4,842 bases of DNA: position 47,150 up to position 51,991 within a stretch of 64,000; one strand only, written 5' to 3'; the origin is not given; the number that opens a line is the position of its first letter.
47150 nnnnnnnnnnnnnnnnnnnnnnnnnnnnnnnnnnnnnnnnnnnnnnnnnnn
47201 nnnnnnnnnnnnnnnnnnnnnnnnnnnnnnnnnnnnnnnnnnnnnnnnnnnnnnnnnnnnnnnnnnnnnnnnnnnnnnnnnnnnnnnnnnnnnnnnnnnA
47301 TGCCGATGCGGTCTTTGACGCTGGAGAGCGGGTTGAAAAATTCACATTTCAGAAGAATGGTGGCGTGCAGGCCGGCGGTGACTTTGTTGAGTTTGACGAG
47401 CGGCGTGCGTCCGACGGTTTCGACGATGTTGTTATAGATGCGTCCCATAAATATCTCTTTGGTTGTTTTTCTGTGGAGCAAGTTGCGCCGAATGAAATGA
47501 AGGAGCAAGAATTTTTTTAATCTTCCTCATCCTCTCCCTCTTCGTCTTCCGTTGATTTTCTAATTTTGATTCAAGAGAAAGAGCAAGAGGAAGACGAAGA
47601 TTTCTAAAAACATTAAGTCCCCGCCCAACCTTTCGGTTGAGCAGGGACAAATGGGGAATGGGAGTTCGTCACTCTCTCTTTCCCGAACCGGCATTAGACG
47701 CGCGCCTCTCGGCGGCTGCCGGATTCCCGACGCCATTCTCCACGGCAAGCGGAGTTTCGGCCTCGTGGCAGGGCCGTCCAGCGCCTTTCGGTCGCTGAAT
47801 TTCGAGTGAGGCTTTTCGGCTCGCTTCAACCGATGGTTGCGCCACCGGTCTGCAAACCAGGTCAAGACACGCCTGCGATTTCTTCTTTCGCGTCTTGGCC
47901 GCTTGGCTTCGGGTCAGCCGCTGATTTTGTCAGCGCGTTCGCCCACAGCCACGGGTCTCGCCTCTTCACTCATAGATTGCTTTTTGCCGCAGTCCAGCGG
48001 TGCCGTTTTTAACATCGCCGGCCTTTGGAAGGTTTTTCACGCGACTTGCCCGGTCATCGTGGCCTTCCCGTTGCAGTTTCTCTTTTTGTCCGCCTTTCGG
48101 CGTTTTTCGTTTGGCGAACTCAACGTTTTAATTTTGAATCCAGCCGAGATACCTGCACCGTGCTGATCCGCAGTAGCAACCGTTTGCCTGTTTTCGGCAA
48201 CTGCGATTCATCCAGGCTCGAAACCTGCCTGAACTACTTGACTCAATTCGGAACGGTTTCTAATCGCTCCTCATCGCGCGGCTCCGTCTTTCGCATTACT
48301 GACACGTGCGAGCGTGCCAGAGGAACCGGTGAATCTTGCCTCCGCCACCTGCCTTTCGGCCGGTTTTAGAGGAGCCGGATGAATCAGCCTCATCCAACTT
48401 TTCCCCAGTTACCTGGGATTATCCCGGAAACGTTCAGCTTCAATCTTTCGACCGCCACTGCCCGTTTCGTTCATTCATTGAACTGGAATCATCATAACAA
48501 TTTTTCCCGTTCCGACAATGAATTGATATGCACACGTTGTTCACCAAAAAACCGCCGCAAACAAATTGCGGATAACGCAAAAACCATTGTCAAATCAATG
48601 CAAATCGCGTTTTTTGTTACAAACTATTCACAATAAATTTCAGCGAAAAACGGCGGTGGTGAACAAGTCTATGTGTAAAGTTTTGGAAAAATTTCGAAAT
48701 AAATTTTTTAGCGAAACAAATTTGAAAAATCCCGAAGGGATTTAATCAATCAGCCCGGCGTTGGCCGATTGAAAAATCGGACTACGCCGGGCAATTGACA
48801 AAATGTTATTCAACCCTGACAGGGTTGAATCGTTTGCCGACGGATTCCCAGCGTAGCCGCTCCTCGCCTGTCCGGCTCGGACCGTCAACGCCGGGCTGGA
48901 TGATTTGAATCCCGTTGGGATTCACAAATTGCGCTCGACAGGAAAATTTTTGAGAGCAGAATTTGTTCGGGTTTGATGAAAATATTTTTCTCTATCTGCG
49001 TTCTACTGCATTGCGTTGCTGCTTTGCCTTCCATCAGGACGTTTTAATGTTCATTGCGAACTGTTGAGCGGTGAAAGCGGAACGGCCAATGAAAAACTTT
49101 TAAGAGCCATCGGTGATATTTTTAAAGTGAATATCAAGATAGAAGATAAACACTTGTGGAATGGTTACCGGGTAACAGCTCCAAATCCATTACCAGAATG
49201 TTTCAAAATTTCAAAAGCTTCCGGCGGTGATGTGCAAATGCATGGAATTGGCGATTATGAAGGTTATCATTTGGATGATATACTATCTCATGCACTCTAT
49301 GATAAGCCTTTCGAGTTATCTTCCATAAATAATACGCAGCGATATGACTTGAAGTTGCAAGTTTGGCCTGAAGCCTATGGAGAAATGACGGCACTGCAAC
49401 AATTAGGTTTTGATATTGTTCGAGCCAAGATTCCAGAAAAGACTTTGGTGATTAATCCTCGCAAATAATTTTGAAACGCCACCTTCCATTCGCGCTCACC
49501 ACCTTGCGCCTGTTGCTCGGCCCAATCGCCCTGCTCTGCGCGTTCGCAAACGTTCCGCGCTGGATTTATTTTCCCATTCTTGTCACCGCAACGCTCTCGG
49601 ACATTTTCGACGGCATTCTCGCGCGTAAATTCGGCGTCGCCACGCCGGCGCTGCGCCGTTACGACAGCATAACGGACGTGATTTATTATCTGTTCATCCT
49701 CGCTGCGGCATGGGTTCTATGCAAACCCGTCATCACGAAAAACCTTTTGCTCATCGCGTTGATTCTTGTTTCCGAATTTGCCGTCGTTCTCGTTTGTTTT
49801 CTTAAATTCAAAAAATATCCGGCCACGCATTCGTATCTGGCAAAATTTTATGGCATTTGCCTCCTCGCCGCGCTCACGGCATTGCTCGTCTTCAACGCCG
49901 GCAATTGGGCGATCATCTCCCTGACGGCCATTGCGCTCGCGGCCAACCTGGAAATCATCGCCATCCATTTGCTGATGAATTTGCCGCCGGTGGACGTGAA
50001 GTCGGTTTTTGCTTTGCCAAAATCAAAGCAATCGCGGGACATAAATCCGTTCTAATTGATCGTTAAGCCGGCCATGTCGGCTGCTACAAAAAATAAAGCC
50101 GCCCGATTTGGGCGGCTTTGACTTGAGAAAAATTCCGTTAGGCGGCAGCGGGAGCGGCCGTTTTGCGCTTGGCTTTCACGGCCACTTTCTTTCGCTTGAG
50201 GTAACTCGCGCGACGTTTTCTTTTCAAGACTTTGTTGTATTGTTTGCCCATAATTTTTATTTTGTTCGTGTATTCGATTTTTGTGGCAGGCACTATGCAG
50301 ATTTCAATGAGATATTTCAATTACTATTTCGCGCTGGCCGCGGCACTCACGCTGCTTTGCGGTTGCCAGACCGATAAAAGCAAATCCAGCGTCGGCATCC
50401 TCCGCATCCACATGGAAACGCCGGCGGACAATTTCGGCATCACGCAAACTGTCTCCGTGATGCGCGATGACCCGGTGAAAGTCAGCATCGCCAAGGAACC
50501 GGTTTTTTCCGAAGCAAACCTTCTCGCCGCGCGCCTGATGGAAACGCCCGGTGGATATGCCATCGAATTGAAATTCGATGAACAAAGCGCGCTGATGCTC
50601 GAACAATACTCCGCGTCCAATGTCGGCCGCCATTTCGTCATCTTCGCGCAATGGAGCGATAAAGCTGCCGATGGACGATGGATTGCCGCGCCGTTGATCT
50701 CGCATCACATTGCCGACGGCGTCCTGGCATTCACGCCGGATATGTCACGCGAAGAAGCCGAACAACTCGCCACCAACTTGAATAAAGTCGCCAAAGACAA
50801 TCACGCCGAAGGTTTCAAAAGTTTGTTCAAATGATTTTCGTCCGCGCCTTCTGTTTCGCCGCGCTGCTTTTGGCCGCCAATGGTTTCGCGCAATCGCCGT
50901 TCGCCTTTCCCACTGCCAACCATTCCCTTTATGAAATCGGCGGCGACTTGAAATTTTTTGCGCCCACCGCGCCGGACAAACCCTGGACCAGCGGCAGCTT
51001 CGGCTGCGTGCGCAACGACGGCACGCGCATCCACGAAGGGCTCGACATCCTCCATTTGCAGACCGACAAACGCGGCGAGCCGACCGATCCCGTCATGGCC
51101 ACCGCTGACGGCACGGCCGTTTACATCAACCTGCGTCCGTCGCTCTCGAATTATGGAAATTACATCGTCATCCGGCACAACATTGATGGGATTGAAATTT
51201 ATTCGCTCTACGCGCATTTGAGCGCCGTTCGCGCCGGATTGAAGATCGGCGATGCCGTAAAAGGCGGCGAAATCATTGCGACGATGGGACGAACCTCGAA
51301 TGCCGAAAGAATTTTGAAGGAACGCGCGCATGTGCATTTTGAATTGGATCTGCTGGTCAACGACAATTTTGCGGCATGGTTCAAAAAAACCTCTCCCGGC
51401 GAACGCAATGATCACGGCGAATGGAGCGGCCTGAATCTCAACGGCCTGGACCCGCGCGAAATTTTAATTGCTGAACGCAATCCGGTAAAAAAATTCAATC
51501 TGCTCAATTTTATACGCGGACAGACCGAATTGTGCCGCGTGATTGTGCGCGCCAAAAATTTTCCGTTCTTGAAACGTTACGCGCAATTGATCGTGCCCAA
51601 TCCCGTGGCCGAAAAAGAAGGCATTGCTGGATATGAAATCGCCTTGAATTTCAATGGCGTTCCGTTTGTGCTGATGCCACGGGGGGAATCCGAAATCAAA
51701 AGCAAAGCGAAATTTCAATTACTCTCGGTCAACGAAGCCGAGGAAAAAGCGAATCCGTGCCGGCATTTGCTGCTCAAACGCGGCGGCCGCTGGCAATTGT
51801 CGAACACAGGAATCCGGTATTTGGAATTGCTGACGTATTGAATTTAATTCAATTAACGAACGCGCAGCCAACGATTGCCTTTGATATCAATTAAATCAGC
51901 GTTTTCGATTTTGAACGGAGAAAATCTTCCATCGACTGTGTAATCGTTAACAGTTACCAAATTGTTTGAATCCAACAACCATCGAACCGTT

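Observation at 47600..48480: Candidate large (~0.9 kb) GNRA-rich structured RNA upstream of cysK, class not recognised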

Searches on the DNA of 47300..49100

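Call 4: search_rna_families(source=window, start=47300, end=49100, threshold=evalue, max_evalue=1, show_alignments=1)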
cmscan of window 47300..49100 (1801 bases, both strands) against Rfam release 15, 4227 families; matches with E-value up to 1: 15.
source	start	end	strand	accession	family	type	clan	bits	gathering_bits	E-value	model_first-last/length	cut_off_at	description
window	47661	48424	-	RF03079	MISL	Gene; sRNA;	-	559.6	274.6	9.7e-171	1-751/751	no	MISL RNA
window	47510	47614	-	RF04134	MIR7504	Gene; miRNA;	-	32.8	83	0.0016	1-124/124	no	MIR7504 microRNA precursor family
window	48937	49004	+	RF01615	ceN111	Gene; snRNA; snoRNA; CD-box;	-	25.3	43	0.087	1-70/70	no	Nematode snoRNA ceN111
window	47510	47614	+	RF04134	MIR7504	Gene; miRNA;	-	23.6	83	0.32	1-124/124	no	MIR7504 microRNA precursor family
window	47504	47614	-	RF01859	Phe_leader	Cis-reg; leader;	-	23.2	55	0.53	1-125/125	no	Phenylalanine leader peptide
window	47520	47601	+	RF01915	mir-2238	Gene; miRNA;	-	23.1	52.2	0.059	1-86/86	no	mir-2238 microRNA precursor family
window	47520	47595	-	RF04132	mir-4436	Gene; miRNA;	-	22.9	74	0.08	1-85/85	no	mir-4436 microRNA precursor family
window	47519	47602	-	RF04096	mir-4433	Gene; miRNA;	-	22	77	0.26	1-83/83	no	mir-4433 microRNA precursor family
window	47510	47614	-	RF03933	MIR6445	Gene; miRNA;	-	21.5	100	0.34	1-117/117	no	MIR6445 microRNA precursor family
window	47509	47611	-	RF03719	mir-3914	Gene; miRNA;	-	21.3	97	0.23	1-95/95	no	mir-3914 microRNA precursor family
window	47526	47601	-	RF03872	MIR6426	Gene; miRNA;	-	21.3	96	0.41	1-84/84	no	MIR6426 microRNA precursor family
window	47508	47616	-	RF04202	MIR5380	Gene; miRNA;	-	20.1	150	0.85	1-137/137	no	MIR5380 microRNA precursor family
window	48746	48798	+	RF00658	mir-21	Gene; miRNA;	-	20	52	0.2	11-62/72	no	mir-21 microRNA precursor family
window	47423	47603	+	RF01248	snR8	Gene; snRNA; snoRNA; HACA-box;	CL00039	19.6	45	0.84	1-184/184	no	Small nucleolar RNA snR8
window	47619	47656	+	RF02939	COG2908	Cis-reg;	-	19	58.7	0.077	1-45/45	no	COG2908 RNA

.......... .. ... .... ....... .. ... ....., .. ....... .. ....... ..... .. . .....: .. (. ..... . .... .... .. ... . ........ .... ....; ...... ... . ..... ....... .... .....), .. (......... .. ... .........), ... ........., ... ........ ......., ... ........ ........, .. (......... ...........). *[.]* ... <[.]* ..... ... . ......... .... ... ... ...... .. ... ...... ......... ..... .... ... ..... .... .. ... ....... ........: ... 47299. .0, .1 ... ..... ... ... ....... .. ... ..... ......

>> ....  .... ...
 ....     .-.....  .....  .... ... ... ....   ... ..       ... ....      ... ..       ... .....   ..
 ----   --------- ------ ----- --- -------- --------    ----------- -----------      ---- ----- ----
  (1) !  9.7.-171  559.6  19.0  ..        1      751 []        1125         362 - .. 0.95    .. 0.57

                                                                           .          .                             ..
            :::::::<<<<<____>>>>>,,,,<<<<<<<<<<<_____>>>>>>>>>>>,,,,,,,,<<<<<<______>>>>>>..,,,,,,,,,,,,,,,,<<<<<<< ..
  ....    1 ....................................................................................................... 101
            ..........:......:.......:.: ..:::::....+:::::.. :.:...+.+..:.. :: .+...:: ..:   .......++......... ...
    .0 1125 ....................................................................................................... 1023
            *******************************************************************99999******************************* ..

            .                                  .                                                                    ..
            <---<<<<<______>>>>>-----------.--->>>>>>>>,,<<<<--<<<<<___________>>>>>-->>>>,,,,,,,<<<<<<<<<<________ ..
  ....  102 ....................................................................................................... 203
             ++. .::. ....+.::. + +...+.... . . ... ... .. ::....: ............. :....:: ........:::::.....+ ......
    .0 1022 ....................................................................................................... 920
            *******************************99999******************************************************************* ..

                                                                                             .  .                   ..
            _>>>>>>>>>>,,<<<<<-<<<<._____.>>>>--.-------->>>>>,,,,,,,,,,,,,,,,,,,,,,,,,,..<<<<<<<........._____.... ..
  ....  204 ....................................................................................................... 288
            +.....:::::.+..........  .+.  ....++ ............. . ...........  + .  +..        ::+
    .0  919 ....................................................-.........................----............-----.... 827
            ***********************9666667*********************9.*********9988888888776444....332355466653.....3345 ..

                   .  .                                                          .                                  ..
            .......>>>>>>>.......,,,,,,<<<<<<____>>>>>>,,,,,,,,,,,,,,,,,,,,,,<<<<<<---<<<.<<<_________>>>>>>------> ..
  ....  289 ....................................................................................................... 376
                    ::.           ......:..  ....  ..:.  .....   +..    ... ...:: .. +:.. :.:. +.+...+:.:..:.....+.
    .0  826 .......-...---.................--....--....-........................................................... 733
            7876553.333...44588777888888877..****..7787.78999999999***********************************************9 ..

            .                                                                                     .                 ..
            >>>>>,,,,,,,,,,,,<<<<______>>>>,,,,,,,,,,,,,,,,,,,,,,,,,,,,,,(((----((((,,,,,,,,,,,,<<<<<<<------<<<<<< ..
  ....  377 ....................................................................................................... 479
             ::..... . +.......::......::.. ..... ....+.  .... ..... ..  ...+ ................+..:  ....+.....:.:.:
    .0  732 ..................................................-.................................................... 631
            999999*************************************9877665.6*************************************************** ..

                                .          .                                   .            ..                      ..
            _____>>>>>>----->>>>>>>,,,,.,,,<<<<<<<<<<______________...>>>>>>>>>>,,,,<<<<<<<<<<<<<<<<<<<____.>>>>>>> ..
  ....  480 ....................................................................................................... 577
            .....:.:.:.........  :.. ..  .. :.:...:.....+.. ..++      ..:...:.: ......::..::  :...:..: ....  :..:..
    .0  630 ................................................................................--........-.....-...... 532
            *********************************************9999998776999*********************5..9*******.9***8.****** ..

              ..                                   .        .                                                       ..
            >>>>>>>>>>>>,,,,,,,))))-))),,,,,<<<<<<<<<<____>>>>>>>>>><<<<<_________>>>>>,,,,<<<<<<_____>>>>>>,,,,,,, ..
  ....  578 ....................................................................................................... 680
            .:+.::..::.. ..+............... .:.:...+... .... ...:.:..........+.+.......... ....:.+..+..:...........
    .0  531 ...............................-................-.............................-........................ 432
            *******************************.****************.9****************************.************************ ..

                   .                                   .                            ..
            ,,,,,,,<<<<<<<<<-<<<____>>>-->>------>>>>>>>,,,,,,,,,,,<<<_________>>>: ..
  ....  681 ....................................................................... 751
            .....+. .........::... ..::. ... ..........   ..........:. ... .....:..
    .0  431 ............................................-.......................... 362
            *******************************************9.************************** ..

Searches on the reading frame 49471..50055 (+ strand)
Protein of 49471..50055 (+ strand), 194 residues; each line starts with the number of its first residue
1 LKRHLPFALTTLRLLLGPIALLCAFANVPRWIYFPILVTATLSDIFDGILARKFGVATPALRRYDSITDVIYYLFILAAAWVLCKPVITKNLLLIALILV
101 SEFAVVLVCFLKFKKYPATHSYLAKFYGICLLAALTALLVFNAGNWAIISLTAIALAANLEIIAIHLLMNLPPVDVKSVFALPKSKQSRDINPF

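Call 19: search_protein_families(library=pfam, proteins=[window:49471-50055:+])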
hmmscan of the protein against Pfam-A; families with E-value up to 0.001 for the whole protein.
window:49471-50055:+ (194 aa): 1 family
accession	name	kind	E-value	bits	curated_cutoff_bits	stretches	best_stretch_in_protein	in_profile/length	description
PF01066.26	CDP-OH_P_transf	-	4.4e-17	63.3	22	1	4-150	2-145/152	CDP-alcohol phosphatidyltransferase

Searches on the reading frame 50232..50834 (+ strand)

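Call 19: search_protein_families(library=pfam, proteins=[window:50232-50834:+])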
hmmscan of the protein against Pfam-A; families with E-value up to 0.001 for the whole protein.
window:50232-50834:+ (200 aa): 1 family
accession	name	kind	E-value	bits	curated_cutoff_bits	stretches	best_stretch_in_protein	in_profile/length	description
PF22599.2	SecDF_P1_head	-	1.1e-09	38.6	27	1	78-184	7-108/114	SecDF, P1 head subdomain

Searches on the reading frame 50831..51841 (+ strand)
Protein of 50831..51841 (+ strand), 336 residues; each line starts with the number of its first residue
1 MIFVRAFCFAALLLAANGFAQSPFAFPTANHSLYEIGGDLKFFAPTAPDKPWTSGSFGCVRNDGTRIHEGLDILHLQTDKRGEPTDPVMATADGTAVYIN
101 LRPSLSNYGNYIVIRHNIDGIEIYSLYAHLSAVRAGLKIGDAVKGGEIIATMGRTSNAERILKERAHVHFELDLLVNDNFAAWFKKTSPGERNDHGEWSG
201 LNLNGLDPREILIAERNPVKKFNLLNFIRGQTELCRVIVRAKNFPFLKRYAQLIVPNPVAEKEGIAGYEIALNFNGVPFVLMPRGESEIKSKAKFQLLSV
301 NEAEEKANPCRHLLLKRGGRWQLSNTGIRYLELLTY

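Call 19: search_protein_families(library=pfam, proteins=[window:50831-51841:+])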
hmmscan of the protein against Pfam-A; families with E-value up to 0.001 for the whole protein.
window:50831-51841:+ (336 aa): 1 family
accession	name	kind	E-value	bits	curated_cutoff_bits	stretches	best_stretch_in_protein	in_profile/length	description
PF01551.29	Peptidase_M23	-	2.7e-16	60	28.7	1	79-172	7-87/96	Peptidase family M23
